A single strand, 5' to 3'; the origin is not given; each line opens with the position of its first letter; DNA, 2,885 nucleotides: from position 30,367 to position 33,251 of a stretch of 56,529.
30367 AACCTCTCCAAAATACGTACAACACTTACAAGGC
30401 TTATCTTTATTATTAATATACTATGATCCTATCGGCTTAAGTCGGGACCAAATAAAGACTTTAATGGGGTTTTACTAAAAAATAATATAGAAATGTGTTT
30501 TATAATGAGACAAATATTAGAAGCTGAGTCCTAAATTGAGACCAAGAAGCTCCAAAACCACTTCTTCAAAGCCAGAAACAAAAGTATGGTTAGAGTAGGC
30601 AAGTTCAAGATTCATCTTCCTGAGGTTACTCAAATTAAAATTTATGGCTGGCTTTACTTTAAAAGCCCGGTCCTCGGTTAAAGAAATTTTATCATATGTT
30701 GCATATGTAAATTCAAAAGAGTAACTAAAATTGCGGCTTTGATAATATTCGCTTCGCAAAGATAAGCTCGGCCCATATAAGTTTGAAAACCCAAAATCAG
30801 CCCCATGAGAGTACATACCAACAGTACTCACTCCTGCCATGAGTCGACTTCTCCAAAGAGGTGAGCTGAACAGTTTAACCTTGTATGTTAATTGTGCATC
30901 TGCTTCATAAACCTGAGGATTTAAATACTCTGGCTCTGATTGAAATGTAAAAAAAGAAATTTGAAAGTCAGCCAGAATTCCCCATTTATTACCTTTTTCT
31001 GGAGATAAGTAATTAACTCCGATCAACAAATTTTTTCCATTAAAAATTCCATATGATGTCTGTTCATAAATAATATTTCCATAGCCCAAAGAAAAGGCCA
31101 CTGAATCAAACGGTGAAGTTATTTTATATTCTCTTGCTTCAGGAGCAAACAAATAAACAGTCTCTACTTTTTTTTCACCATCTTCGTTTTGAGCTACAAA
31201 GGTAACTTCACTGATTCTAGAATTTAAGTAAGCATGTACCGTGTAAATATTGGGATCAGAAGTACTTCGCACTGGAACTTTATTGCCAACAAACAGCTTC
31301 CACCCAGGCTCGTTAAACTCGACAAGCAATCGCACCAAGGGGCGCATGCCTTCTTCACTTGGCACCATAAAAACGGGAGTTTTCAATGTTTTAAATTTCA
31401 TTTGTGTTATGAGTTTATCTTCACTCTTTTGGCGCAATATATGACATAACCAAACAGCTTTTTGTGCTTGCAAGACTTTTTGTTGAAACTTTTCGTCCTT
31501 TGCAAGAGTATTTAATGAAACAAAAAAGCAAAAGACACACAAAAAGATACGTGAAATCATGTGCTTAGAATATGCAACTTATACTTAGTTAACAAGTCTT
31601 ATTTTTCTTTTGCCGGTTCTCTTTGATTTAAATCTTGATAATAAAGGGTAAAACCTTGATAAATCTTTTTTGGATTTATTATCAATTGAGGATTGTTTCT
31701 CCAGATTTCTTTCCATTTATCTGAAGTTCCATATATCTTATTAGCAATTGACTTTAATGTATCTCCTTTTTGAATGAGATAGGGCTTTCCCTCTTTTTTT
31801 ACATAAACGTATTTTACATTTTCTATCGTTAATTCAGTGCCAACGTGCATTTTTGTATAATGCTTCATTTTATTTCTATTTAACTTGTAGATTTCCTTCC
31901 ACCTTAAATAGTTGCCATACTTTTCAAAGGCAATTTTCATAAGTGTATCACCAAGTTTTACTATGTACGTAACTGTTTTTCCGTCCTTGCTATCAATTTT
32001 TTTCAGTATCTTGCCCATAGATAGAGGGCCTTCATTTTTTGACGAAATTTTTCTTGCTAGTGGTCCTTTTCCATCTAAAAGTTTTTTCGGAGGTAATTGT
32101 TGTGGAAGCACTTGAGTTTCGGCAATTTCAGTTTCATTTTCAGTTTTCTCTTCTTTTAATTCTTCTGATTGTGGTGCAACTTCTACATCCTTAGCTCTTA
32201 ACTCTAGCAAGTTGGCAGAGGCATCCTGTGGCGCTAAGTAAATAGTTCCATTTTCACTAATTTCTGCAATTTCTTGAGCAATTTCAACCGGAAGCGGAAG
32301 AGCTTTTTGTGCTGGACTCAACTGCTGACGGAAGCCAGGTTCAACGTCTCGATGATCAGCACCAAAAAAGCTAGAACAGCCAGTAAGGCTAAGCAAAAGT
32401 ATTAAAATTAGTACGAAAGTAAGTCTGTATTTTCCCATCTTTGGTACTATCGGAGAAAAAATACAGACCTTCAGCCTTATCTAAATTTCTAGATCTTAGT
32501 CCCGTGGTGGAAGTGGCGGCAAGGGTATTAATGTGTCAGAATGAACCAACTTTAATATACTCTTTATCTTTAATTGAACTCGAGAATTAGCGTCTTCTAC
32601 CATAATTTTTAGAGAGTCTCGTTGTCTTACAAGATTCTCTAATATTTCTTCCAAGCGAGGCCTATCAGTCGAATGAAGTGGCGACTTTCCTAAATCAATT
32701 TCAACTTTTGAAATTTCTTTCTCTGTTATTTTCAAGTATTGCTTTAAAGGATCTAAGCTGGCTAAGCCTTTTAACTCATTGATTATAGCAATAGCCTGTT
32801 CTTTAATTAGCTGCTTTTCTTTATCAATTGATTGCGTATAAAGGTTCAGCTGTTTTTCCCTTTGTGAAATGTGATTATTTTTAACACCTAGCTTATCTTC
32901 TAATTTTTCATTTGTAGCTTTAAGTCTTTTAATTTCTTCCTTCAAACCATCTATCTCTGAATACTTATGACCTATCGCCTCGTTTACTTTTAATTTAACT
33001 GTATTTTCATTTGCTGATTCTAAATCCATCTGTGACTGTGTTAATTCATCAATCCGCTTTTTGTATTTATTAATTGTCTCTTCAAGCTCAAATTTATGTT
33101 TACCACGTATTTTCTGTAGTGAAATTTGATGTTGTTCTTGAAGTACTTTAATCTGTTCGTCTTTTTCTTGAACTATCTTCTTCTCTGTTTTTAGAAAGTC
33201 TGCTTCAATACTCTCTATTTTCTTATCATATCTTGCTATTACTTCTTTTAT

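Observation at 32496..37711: GYF-domain membrane protein translationally coupled to a 1297-aa coiled coil that ends in a PLPPLPP tail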

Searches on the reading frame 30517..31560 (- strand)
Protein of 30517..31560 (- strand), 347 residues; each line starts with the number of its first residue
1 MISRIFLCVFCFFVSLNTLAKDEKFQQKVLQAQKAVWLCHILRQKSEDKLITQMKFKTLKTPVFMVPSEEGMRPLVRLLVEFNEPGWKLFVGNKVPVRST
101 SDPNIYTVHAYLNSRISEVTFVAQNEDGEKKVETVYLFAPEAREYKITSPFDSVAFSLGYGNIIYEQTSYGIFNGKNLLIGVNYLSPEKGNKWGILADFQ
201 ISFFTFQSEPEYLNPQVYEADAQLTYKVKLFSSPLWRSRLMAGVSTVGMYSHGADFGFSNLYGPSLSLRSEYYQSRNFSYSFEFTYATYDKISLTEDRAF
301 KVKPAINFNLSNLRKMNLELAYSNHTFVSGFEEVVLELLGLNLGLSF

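Call 3: search_protein_families(library=pfam, proteins=[window:30517-31560:-], max_evalue=0.1)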
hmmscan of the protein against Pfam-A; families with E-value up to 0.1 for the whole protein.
window:30517-31560:- (347 aa): 0 families

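Call 49: search_protein_families(library=ncbifam, proteins=[window:30517-31560:-], max_evalue=0.01)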
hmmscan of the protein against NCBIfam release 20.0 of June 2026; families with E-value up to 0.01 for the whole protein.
window:30517-31560:- (347 aa): 0 families

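Call 61: search_protein_families(library=pfam, proteins=[window:30517-31560:-], max_evalue=1)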
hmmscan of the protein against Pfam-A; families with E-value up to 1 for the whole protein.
window:30517-31560:- (347 aa): 0 families

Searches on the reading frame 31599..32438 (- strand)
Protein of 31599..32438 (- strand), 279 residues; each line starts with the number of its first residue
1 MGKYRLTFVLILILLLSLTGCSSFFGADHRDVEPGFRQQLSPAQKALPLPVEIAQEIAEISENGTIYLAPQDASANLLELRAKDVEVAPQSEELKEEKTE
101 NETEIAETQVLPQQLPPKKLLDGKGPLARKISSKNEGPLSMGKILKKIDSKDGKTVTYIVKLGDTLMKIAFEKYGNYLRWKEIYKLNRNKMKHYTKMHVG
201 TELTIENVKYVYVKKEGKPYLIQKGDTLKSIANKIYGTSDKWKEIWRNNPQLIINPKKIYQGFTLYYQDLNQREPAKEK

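Call 3: search_protein_families(library=pfam, proteins=[window:31599-32438:-], max_evalue=0.1)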
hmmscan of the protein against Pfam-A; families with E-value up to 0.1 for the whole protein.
window:31599-32438:- (279 aa): 5 families
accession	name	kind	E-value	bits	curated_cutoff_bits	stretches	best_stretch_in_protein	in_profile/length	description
PF01476.26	LysM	-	1.4e-08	35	20.9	2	158-205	1-42/43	LysM domain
PF23457.1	LysM2_NFP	-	8.2e-05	23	36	1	156-205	6-53/56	NFP LysM2 domain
PF23472.1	LysM2_CERK1_LYK3_4_5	-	0.00075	19.8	27.4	0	220-265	8-51/56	LYK3/4/5 LysM2 domain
PF23473.1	LysM3_LYK4_5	-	0.0063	17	29.3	0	220-234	5-19/48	LYK4/5 LysM3 domain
PF21056.3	ZSWIM1-3_RNaseH-like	-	0.017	15.5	27.2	1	152-221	17-86/128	Zinc finger SWIM domain-containing protein 1/3, RNaseH-like domain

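Call 49: search_protein_families(library=ncbifam, proteins=[window:31599-32438:-], max_evalue=0.01)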
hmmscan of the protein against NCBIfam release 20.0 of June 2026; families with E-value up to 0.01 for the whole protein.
window:31599-32438:- (279 aa): 9 families
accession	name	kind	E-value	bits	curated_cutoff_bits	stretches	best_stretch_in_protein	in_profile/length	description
NF008399.0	PRK11198.1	equivalog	3.8e-17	63.1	134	2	213-265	91-143/149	peptidoglycan-binding protein LysM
TIGR02899.1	spore_safA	subfamily_domain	7.2e-06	25.9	67.85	1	222-263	1-38/44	SafA/ExsA family spore coat assembly protein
NF008050.0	PRK10783.1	equivalog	1.1e-05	23.9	508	1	149-268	337-450/457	murein transglycosylase D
NF010723.1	PRK14125.1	equivalog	8.6e-05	22.4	60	0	146-205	23-84/87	cell division suppressor protein YneA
NF050804.1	CellDivDipMCaul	equivalog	0.00014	20.8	900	1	64-235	42-202/634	cell division endopeptidase DipM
NF042931.1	SAG1386_EF1546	equivalog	0.00054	20.1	80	0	94-205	73-157/158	SAG1386/EF1546 family surface-associated protein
NF012230.0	LWXIA_domain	equivalog_domain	0.00076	19.5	33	0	218-234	3-19/74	LWXIA domain-containing protein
NF052398.1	Agg_Promo_Fact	equivalog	0.00082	19.6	170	0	153-209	26-77/202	aggregation-promoting factor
NF040883.1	amid_act_ActS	equivalog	0.003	16.9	375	0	155-208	33-81/242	amidase activator ActS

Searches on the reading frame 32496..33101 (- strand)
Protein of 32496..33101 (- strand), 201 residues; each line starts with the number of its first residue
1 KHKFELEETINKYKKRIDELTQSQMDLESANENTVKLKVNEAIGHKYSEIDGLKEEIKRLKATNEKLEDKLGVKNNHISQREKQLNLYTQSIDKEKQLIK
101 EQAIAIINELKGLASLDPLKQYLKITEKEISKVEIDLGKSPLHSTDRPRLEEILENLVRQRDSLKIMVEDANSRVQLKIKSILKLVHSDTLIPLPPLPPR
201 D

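Call 95: predict_structure(alignment_id=A9)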
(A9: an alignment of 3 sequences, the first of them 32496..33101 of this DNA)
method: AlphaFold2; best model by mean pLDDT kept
length: 201 residues; sequences in the alignment: 3
mean_pLDDT: 85.9   pTM: 0.42
mean pLDDT of the five models: 85.9, 82.1, 79.2, 79.2, 78.8
residues with pLDDT >= 90: 71; 70-90: 110; 50-70: 20; < 50: 0
segments of 3 or more residues with pLDDT < 50: none
pLDDT, mean of each block of 10 residues (from residue 1): 81 91 87 88 84 90 89 89 88 86 83 78 96 95 91 97 94 86 70 58 58
secondary structure, 60 per line:
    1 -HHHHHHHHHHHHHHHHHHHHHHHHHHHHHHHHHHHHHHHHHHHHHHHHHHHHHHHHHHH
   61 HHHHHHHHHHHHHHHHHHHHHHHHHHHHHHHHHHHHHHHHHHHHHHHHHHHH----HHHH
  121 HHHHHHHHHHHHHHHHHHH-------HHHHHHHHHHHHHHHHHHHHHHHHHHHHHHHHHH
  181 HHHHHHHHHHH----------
elements in order: H2-112 H117-139 H147-191
